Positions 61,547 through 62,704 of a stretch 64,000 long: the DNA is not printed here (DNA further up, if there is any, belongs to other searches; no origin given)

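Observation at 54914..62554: Four paralogous coiled-coil proteins bracketing a receptor-like membrane protein / DtxR / polytopic membrane protein operon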

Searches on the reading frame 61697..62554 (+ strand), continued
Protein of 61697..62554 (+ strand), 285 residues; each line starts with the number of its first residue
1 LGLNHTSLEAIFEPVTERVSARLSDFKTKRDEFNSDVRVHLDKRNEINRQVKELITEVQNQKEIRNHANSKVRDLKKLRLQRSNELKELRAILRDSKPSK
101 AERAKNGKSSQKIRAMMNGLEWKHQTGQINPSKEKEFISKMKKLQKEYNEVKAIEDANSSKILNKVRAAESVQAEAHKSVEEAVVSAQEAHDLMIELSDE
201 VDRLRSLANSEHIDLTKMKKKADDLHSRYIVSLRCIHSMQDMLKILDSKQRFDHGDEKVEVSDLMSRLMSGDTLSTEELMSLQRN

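Call 56: find_encoding_contigs(protein=P0429, flank=10000, max_places=2)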
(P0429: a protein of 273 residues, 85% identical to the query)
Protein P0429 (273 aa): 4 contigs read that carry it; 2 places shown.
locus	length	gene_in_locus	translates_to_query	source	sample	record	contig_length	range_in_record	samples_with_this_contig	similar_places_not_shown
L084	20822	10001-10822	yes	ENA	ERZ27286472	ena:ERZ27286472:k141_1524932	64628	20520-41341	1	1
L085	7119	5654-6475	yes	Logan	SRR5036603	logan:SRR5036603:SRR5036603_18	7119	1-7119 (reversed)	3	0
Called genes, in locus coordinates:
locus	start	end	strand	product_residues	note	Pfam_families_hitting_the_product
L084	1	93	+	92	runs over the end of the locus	PF12797:Fer4_2 (faint), PF13237:Fer4_10 (weak), PF13183:Fer4_8 (faint), PF12838:Fer4_7 (weak), PF13187:Fer4_9 (weak), PF25160:LdpA_Fe-S-bd (weak), PF12837:Fer4_6 (weak), PF00037:Fer4, +1 more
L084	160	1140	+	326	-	PF01680:SOR_SNZ, PF05690:ThiG (weak)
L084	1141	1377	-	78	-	-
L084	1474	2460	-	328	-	PF23435:DUF7121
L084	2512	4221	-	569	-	-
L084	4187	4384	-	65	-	-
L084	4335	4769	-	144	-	PF01325:Fe_dep_repress, PF00392:GntR (weak), PF01047:MarR (faint), PF02742:Fe_dep_repr_C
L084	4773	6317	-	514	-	PF07705:CARDB (faint)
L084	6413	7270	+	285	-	-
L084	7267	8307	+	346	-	-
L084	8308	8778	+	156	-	PF00583:Acetyltransf_1, PF13508:Acetyltransf_7, PF08445:FR47 (weak)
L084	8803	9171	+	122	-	-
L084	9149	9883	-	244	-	PF06745:ATPase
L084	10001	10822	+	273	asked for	PF23435:DUF7121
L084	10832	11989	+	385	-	PF06849:DUF1246, PF06973:DUF1297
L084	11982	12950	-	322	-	-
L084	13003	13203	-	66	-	PF01248:Ribosomal_L7Ae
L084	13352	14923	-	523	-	PF04998:RNA_pol_Rpb1_5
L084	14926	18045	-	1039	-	PF04997:RNA_pol_Rpb1_1, PF00623:RNA_pol_Rpb1_2, PF04983:RNA_pol_Rpb1_3, PF05000:RNA_pol_Rpb1_4, PF04998:RNA_pol_Rpb1_5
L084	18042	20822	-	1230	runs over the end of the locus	PF04563:RNA_pol_Rpb2_1, PF04561:RNA_pol_Rpb2_2, PF04565:RNA_pol_Rpb2_3, PF04566:RNA_pol_Rpb2_4, PF04567:RNA_pol_Rpb2_5, PF00562:RNA_pol_Rpb2_6, PF04560:RNA_pol_Rpb2_7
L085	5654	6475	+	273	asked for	PF23435:DUF7121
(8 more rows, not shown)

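Call 58: search_solved_structures(query=L080:1166-2299:+, max_evalue=0.001, show_alignments=2)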
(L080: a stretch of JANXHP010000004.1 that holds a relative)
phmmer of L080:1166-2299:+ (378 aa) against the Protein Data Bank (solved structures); distinct sequences matched with E-value up to 0.001: 39.
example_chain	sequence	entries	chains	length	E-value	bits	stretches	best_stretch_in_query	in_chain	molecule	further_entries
8oef_A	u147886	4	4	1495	1.2e-48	169.7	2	64-305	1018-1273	Terminal uridylyltransferase 7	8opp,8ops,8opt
9w4r_A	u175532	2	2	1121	1.5e-46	162.7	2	67-306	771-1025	Terminal uridylyltransferase 4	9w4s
8ost_A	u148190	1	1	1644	1.1e-45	159.9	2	67-306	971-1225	Terminal uridylyltransferase 4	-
7xs4_A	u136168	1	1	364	4.5e-36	128.3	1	65-356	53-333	UTP:RNA uridylyltransferase 1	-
6l3f_A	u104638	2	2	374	5e-36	128.1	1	65-356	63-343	UTP:RNA uridylyltransferase 1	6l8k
5w0o_A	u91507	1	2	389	9.7e-33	117.3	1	64-305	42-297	Terminal uridylyltransferase 7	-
5w0n_A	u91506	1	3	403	1.1e-32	117.1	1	64-305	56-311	Terminal uridylyltransferase 7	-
5w0b_A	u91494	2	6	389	1.3e-31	113.6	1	64-305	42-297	Terminal uridylyltransferase 7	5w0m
6ywn_A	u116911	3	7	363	3.5e-31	112.2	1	41-305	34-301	CutA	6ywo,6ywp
4ep7_A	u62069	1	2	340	7.3e-28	101.2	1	63-355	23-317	Poly(A) RNA polymerase protein cid1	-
4fhx_A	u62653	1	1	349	7.3e-28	101.2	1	63-355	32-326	Poly(A) RNA polymerase protein cid1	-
4fh3_A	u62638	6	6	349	7.4e-28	101.2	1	63-355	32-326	Poly(A) RNA polymerase protein cid1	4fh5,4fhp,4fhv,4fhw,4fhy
4e7x_A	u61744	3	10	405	1.1e-27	100.6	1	63-355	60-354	Poly(A) RNA polymerase protein cid1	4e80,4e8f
4ud4_A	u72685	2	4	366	1.4e-27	100.3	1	63-355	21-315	POLY(A) RNA POLYMERASE PROTEIN CID1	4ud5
6lbk_A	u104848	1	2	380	2.5e-27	99.5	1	40-300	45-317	Poly(A) RNA polymerase GLD2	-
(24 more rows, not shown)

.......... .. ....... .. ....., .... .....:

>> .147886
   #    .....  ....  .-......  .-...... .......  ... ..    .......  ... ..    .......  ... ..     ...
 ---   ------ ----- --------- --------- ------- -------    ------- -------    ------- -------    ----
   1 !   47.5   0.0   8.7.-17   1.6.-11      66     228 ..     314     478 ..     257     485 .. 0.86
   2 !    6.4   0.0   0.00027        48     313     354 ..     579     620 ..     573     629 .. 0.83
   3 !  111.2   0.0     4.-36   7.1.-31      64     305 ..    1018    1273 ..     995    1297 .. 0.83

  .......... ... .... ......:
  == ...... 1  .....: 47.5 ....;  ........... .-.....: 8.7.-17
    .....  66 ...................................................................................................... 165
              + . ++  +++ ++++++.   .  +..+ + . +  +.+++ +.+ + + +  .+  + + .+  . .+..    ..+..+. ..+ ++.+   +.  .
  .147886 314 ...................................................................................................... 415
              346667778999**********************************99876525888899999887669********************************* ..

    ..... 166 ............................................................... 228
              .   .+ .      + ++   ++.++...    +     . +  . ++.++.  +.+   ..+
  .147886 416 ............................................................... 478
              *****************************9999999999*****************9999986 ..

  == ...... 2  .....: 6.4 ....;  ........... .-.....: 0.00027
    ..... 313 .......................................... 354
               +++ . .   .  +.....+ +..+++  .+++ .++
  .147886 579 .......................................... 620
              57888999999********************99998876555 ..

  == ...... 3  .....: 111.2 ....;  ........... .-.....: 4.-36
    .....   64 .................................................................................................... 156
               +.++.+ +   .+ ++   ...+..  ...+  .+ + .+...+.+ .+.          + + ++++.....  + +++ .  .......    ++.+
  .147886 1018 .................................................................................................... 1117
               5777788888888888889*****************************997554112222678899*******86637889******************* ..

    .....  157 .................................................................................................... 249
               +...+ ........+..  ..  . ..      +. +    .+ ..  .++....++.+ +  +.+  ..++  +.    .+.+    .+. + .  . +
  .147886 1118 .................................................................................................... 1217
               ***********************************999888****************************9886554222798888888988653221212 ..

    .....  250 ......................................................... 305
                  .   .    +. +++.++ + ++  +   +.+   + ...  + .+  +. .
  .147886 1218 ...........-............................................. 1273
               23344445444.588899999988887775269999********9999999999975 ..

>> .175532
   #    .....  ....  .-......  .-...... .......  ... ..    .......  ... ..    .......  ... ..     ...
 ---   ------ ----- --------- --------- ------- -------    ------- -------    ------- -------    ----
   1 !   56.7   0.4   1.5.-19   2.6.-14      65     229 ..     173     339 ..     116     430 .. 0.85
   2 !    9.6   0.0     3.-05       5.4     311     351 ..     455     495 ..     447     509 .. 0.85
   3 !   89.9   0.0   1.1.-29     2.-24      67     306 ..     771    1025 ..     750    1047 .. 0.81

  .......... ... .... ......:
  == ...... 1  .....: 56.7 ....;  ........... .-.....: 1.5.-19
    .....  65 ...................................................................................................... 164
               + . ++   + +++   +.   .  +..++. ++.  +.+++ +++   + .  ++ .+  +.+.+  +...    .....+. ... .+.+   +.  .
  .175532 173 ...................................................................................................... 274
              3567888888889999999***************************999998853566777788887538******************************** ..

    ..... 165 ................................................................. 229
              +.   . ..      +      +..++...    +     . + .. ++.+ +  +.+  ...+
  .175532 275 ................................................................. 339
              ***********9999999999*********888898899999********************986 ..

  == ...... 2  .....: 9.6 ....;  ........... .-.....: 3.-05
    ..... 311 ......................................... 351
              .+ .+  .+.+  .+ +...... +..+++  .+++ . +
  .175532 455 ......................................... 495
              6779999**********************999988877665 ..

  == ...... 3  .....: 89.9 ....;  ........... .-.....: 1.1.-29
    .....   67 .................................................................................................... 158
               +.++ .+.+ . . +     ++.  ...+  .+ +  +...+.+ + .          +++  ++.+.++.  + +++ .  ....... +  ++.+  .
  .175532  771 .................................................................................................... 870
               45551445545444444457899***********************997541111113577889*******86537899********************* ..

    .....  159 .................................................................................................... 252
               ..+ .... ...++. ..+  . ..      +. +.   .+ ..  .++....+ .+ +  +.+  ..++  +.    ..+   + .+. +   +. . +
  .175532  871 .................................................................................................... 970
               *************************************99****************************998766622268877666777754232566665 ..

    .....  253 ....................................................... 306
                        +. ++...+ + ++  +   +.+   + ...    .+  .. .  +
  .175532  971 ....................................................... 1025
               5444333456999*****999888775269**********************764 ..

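Call 61: search_protein_families(library=pfam, proteins=[L084:8803-9171:+, L082:8839-9183:+, L082:7825-8745:+, L082:4284-5468:+, L084:7267-8307:+, L084:2512-4221:-, L082:12184-13287:-, L084:1141-1377:-], max_evalue=0.05)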
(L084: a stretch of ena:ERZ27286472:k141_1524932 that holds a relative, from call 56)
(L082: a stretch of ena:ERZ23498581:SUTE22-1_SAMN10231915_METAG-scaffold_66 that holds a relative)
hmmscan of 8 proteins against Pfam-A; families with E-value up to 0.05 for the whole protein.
L084:8803-9171:+ (122 aa): 1 family
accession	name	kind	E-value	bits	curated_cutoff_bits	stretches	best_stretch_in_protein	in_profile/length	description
PF03259.23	Robl_LC7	-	0.0089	16.2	23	1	4-86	4-89/91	Roadblock/LC7 domain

L082:8839-9183:+ (114 aa): 1 family
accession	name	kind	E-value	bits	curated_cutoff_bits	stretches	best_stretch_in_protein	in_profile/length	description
PF03259.23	Robl_LC7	-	0.00052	20.1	23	1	3-85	3-89/91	Roadblock/LC7 domain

L082:7825-8745:+ (306 aa): 1 family
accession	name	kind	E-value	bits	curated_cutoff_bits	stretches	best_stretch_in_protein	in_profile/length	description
PF16316.10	DUF4956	-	0.0039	17.4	30.6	1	233-281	6-54/169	Domain of unknown function (DUF4956)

L082:4284-5468:+ (394 aa): 0 families

L084:7267-8307:+ (346 aa): 4 families
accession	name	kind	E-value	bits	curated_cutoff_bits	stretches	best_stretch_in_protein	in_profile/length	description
PF01814.28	Hemerythrin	-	0.0096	16.8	25.3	0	23-101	32-109/127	Hemerythrin HHE cation binding domain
PF13339.11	AATF-Che1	-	0.028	15.4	24.7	0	139-243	28-125/137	Apoptosis antagonizing transcription factor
PF10303.14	DUF2408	-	0.034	15.1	25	1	59-141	12-89/130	Protein of unknown function (DUF2408)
PF20651.3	EXOC6_Sec15_N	-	0.048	14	27.2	1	167-241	12-86/170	Exocyst complex component EXOC6/Sec15, N-terminal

L084:2512-4221:- (569 aa): 0 families

L082:12184-13287:- (367 aa): 0 families

L084:1141-1377:- (78 aa): 2 families
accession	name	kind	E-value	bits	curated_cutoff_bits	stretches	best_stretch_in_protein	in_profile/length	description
PF22554.1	Chap-C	-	0.0012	20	27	1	11-65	31-85/91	TY-Chap C-terminal domain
PF02638.21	GHL10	-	0.034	13.7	27.9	1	7-46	62-101/311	Glycosyl hydrolase-like 10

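Call 69: search_protein_families(library=padloc, proteins=[window:61697-62554:+, L080:1166-3205:+, L080:4081-4824:-], max_evalue=0.001)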
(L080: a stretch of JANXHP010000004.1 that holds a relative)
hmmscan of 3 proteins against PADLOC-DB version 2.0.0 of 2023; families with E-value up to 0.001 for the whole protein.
window:61697-62554:+ (285 aa): 0 families

L080:1166-3205:+ (679 aa): 0 families

L080:4081-4824:- (247 aa): 0 families
